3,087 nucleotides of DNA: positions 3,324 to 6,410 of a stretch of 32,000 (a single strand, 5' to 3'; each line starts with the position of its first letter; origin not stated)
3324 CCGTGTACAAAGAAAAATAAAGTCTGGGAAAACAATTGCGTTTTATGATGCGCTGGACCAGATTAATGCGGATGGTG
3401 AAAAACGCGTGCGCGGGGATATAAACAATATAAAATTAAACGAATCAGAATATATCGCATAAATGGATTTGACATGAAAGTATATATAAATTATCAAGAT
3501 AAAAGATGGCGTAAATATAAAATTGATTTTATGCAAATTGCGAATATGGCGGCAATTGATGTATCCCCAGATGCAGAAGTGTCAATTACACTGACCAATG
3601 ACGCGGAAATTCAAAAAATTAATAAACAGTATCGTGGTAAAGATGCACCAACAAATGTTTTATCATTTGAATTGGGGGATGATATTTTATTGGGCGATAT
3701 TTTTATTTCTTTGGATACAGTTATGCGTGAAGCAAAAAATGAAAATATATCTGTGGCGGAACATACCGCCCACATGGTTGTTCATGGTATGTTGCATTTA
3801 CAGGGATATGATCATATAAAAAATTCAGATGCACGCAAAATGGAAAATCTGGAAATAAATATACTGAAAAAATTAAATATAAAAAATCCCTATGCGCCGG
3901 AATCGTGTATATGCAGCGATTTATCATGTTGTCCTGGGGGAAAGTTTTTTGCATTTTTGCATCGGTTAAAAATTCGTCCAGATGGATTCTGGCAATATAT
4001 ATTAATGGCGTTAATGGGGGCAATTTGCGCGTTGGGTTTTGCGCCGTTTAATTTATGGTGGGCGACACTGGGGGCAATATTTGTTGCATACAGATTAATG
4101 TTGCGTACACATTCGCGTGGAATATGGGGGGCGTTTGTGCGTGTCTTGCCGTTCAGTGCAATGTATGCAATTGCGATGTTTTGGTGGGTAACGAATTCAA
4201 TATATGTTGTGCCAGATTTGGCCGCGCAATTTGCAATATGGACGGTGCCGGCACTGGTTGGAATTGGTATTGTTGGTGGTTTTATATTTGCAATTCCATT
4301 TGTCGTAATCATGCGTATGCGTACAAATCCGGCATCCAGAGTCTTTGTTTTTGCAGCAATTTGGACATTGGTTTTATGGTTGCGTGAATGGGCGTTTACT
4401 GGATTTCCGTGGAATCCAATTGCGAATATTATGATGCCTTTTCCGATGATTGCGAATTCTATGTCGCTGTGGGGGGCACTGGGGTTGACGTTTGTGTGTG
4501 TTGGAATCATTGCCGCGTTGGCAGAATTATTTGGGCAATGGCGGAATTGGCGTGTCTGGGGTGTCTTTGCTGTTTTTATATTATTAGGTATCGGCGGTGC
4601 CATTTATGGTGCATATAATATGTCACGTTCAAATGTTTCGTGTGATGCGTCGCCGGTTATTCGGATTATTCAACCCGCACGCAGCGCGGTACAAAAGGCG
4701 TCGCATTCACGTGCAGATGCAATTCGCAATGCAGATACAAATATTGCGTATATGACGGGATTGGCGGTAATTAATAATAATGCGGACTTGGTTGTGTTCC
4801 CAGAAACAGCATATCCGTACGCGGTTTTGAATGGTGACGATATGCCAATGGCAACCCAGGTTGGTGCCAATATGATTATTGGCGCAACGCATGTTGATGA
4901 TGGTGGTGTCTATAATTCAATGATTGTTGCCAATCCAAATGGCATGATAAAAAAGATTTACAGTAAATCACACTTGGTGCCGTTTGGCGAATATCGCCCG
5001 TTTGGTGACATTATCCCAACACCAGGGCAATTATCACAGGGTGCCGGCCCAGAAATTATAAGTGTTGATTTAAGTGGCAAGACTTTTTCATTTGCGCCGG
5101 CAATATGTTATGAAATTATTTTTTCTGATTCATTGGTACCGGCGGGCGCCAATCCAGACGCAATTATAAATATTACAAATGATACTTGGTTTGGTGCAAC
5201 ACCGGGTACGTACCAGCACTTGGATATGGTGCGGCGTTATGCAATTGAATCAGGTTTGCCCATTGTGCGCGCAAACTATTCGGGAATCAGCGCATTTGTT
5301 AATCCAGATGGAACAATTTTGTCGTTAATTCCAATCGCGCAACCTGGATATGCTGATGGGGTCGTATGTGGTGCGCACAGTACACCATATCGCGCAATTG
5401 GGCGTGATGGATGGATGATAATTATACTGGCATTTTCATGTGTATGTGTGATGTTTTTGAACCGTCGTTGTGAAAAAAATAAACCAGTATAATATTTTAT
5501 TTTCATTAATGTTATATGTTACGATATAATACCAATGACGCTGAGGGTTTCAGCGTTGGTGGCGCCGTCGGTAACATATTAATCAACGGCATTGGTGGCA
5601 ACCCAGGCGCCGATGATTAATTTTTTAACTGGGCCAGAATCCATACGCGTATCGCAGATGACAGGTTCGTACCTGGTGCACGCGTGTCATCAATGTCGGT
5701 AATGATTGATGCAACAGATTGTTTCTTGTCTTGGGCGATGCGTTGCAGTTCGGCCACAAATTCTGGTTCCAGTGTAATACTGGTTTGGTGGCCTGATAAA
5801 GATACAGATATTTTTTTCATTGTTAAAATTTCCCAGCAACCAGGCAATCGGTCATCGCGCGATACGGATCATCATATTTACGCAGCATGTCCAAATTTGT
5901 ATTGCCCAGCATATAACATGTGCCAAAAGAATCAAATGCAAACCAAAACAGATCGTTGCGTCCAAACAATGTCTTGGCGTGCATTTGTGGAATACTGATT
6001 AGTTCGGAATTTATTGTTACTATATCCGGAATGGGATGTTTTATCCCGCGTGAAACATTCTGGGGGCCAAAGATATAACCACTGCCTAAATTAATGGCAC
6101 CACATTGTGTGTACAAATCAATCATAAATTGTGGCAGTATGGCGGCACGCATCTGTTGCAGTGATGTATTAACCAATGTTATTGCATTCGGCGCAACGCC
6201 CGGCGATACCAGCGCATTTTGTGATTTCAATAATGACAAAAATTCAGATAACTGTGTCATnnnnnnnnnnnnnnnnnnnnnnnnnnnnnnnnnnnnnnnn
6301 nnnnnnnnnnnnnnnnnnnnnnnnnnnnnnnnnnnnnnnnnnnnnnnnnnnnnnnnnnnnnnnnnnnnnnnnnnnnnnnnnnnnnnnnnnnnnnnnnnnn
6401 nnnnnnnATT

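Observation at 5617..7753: Uncharacterised, translationally coupled four-gene operon resembling a toxin/immunity module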

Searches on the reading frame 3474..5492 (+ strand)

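Call 3: search_protein_families(library=pfam, proteins=[window:3474-5492:+], max_evalue=1)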
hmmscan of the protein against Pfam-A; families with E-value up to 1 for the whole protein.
window:3474-5492:+ (672 aa): 3 families
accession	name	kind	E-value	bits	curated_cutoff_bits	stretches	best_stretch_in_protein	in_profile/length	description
PF02130.23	YbeY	-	7.7e-37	126.5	25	1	21-134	13-129/129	Endoribonuclease YbeY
PF00795.27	CN_hydrolase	-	2.2e-24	86.6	23.2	1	432-617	28-232/256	Carbon-nitrogen hydrolase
PF20154.4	LNT_N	-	1.3e-17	64.9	27.1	1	182-345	2-156/159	Apolipoprotein N-acyltransferase N-terminal domain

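Call 4: search_protein_families(library=ncbifam, proteins=[window:3474-5492:+], max_evalue=1)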
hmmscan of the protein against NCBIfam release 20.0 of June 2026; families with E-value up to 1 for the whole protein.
window:3474-5492:+ (672 aa): 4 families
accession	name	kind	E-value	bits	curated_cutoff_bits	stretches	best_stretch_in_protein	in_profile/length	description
TIGR00546.1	lnt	equivalog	3.5e-69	233.9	132.9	1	228-614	2-394/395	apolipoprotein N-acyltransferase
TIGR00043.2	TIGR00043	equivalog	9.7e-40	135.6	45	1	17-137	12-145/146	rRNA maturation RNase YbeY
NF010570.0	PRK13963.1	equivalog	3e-31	108.7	274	1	21-141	137-261/261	rRNA maturation RNase YbeY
NF008934.0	PRK12291.1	equivalog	6.3e-17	61.9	427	1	233-593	70-393/419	apolipoprotein N-acyltransferase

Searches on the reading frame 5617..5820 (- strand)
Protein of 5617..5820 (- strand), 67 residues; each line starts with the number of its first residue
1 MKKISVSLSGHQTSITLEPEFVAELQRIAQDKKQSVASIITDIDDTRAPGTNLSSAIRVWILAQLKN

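Call 3: search_protein_families(library=pfam, proteins=[window:5617-5820:-], max_evalue=1)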
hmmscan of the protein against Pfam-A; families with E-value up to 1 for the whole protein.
window:5617-5820:- (67 aa): 3 families
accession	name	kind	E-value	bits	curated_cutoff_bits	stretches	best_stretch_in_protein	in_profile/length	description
PF13467.12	RHH_4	-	1.6e-20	73.4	25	1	2-64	2-66/67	Ribbon-helix-helix domain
PF01402.27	RHH_1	-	0.0089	16.4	20.5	1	13-40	2-29/39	Ribbon-helix-helix protein, copG family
PF10884.14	DUF2683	-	0.031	14.9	27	1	16-45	35-63/66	Protein of unknown function (DUF2683)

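Call 4: search_protein_families(library=ncbifam, proteins=[window:5617-5820:-], max_evalue=1)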
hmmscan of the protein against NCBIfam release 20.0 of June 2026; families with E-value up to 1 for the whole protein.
window:5617-5820:- (67 aa): 0 families

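Call 5: search_protein_families(library=padloc, proteins=[window:5617-5820:-], max_evalue=1)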
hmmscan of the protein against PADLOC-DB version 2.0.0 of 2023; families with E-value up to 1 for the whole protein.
window:5617-5820:- (67 aa): 0 families

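Call 6: search_protein_families(library=phrogs, proteins=[window:5617-5820:-], max_evalue=1)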
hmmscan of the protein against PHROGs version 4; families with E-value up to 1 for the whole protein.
window:5617-5820:- (67 aa): 2 families
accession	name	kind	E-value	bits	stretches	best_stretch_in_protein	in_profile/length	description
phrog_2639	-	transcription regulation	0.12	13.6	1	12-43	39-70/91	Arc-like repressor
phrog_5954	-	unknown function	0.24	12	1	4-48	3-47/143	-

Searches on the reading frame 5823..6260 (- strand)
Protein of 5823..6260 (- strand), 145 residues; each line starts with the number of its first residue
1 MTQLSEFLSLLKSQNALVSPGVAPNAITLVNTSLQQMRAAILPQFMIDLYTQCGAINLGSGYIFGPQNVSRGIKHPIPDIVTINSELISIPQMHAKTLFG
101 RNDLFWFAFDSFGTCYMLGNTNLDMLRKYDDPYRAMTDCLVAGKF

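Call 3: search_protein_families(library=pfam, proteins=[window:5823-6260:-], max_evalue=1)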
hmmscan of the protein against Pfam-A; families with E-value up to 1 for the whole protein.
window:5823-6260:- (145 aa): 0 families

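Call 4: search_protein_families(library=ncbifam, proteins=[window:5823-6260:-], max_evalue=1)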
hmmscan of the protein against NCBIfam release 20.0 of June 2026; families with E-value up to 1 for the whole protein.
window:5823-6260:- (145 aa): 2 families
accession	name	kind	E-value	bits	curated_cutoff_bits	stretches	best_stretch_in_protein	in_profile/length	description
NF038335.1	YPO0640_fam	subfamily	0.00037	20.4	55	1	3-117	4-121/150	YrhA family protein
NF006707.0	PRK09250.1-4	equivalog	0.051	12.6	327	1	53-103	109-157/355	class I fructose-bisphosphate aldolase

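Call 5: search_protein_families(library=padloc, proteins=[window:5823-6260:-], max_evalue=1)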
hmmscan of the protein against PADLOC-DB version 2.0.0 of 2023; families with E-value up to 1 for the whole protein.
window:5823-6260:- (145 aa): 0 families

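Call 6: search_protein_families(library=phrogs, proteins=[window:5823-6260:-], max_evalue=1)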
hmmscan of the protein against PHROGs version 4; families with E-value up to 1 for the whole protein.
window:5823-6260:- (145 aa): 2 families
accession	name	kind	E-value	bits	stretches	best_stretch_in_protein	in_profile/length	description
phrog_37712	-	unknown function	0.14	11.5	1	51-116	52-118/581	-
phrog_36676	-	unknown function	0.22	10.7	1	16-49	108-142/585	-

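Call 8: search_solved_structures(query=window:5823-6260:-, max_evalue=10)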
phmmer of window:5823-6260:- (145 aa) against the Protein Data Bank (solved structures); distinct sequences matched with E-value up to 10: 1.
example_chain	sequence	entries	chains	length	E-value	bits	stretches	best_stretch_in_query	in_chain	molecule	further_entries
4pq8_A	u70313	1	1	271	1.7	11.9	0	11-92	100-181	DESIGNED PROTEIN OR465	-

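Call 16: find_homologous_proteins(query=window:5823-6260:-, max_evalue=0.001)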
Query window:5823-6260:- (145 aa): 715 proteins with E <= 0.001 among 757 candidates; the best 120 are listed.
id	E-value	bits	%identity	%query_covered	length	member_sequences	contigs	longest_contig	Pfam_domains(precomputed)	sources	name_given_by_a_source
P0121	8.8e-91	319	99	100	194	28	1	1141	-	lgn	-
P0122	6.2e-90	316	98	100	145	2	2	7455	-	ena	-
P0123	8.7e-62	225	70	97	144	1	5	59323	-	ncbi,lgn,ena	-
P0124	3.2e-58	214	65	97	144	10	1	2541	-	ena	-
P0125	5.7e-58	213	66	97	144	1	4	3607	-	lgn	-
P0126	1.9e-57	211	63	96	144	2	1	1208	-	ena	-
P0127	2.9e-57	211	64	97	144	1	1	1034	-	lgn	-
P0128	3.7e-57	210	63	97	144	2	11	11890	-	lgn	-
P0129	7.2e-56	206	63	96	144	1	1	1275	-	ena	-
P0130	2.2e-55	205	66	97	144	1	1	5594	-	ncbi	-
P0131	2.4e-55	204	63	96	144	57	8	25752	-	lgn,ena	-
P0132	2.5e-55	204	62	97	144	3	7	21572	-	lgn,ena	-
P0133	3.3e-55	204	65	96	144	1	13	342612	-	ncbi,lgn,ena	-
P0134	3.8e-55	204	62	97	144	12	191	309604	-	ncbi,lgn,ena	-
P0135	4.1e-55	204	64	97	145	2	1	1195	-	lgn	-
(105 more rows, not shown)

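Call 31: predict_structure(alignment_id=A2)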
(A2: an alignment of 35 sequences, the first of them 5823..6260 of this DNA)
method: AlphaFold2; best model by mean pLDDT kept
length: 145 residues; sequences in the alignment: 35
mean_pLDDT: 92.9   pTM: 0.87
mean pLDDT of the five models: 92.9, 92.1, 91.7, 91.7, 90.0
residues with pLDDT >= 90: 125; 70-90: 17; 50-70: 3; < 50: 0
segments of 3 or more residues with pLDDT < 50: none
pLDDT, mean of each block of 10 residues (from residue 1): 84 92 97 97 97 93 94 87 95 95 95 95 94 95 76
secondary structure, 60 per line:
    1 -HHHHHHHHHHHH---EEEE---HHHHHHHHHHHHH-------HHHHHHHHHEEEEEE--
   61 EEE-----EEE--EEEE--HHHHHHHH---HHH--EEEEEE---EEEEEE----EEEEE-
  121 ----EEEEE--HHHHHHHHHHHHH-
elements in order: H2-13 E17-20 H24-36 H44-52 E53-58 E61-63 E69-71 E74-77 H80-87 E96-101 E105-110 E115-119 E125-129 H132-144

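Call 34: fold_search(model_id=the predicted structure, library=pdb)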
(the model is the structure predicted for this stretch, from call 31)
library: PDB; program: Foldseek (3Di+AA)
matches with E <= 10: 744; with E <= 0.001: 0
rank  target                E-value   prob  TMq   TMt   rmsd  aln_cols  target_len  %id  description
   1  2icg                  1.4e-03  1.00  0.66  0.61   4.6       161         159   12  Crystal structure of a protein of unknown function (NP_472245.1) from Listeria innocua at 1.65 A resolution (released 2006-09-26)
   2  3d5p_A                2.8e-03  1.00  0.58  0.62   3.9       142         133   16  CRYSTAL STRUCTURE OF A PUTATIVE GLUCAN SYNTHESIS REGULATOR OF SMI1/KNR4 FAMILY (BF1740) FROM BACTEROIDES FRAGILIS NCTC (released 2008-07-15)
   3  2pag                  1.0e-01  0.98  0.65  0.71   4.4       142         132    9  Crystal structure of protein PSPTO_5518 from Pseudomonas syringae pv. tomato (released 2007-04-03)
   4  8w3v_B                2.6e-01  0.21  0.21  0.10   9.8        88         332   14  Crystal structure of human WDR41 (released 2024-03-27)
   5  3due                  2.8e-01  0.21  0.22  0.24   8.7        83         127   10  CRYSTAL STRUCTURE OF A PUTATIVE PERIPLASMIC PROTEIN FROM DUF2874 FAMILY (BVU_2987) FROM BACTEROIDES VULGATUS ATCC 8482 A (released 2008-08-05)
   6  3db7                  3.4e-01  0.21  0.21  0.24   8.6        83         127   10  Crystal structure of a putative calcium-regulated periplasmic protein (bt0923) from bacteroides thetaiotaomicron at 1.40 (released 2008-10-28)
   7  6l8a_B                3.8e-01  0.06  0.18  0.07  13.1       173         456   10  Tetrathionate hydrolase from Acidithiobacillus ferrooxidans (released 2020-11-11)
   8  9qtu_C                4.6e-01  0.23  0.23  0.09   9.6        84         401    7  human PAN2-PAN3 deadenylase complex in the apo state (released 2025-12-10)
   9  1xea_A                4.8e-01  0.04  0.20  0.12  14.1       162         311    8  Crystal structure of a Gfo/Idh/MocA family oxidoreductase from Vibrio cholerae (released 2004-09-28)
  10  8tze                  5.1e-01  0.18  0.22  0.05   9.3        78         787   15  Structure of C-terminal half of LRRK2 bound to GZD-824 (released 2023-12-06)
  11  3odt_A                7.0e-01  0.18  0.23  0.14   6.0        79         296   11  Crystal structure of WD40 beta propeller domain of Doa1 (released 2010-12-01)
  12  6r5y_D                7.9e-01  0.12  0.19  0.18   6.8        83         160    8  8-bladed beta-propeller formed by two 4-bladed fragments (released 2019-11-13)
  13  6vat_A                8.9e-01  0.15  0.21  0.10  10.3        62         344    8  Structure of the periplasmic domain of YejM from Salmonella typhimurium (released 2020-08-26)
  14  6r5z_A                8.9e-01  0.13  0.21  0.25   7.2        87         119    8  9-bladed beta-propeller formed by three 3-bladed fragments (released 2019-11-13)
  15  5i5d_D                8.9e-01  0.13  0.20  0.09  10.5        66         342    6  Salmonella global domain 245 (released 2017-04-19)
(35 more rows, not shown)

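Call 101: search_protein_families(library=ncbifam, proteins=[P0123], max_evalue=0.1)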
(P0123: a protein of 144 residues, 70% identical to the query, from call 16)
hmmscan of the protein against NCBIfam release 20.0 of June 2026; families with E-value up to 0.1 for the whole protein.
P0123 (144 aa): 1 family
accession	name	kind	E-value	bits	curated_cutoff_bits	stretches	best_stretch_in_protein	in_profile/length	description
NF038335.1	YPO0640_fam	subfamily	0.0083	16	55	1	9-127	11-134/150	YrhA family protein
